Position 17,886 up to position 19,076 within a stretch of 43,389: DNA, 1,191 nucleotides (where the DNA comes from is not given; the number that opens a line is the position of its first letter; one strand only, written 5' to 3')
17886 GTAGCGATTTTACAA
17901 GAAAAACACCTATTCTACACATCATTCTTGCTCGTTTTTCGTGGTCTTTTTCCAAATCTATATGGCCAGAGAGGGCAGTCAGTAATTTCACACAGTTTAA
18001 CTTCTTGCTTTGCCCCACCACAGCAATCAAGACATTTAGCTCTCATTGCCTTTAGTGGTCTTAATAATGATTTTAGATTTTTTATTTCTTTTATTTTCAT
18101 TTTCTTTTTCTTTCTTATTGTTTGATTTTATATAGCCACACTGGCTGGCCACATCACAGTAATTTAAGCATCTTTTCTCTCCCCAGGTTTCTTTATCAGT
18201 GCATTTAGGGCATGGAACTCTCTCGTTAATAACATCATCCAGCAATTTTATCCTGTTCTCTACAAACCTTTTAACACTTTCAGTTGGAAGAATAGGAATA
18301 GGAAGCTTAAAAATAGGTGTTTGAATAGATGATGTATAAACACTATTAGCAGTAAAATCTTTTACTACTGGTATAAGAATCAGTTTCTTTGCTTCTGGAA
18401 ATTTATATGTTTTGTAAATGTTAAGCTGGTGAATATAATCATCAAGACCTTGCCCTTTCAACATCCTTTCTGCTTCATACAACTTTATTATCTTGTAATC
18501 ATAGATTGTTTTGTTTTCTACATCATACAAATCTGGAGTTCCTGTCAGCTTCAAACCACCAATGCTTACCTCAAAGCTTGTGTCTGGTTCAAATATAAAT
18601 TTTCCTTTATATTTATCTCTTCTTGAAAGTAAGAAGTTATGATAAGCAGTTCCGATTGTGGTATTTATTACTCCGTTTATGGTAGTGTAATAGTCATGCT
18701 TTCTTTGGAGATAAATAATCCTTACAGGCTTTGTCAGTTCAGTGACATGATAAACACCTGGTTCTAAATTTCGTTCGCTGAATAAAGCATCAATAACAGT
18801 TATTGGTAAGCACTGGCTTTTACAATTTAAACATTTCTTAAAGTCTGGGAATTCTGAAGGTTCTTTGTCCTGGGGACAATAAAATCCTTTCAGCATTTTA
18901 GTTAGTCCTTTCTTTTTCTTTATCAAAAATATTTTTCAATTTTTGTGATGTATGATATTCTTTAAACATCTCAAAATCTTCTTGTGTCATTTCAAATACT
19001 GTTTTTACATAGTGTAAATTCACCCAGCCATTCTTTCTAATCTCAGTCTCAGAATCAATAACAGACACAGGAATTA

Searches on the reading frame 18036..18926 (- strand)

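Call 52: search_protein_families(library=pfam, proteins=[window:18036-18926:-], max_evalue=0.01)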
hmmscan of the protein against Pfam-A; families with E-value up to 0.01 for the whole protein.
window:18036-18926:- (296 aa): 0 families

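Call 73: search_protein_families(library=phrogs, proteins=[window:18036-18926:-], max_evalue=0.001)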
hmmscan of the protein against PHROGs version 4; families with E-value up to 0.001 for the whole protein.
window:18036-18926:- (296 aa): 2 families
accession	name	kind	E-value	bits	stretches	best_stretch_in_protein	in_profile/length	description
phrog_2139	-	DNA, RNA and nucleotide metabolism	5.3e-20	72.7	2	120-294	127-303/330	exonuclease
phrog_1674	-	DNA, RNA and nucleotide metabolism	0.00024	21.4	1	116-171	123-177/276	exonuclease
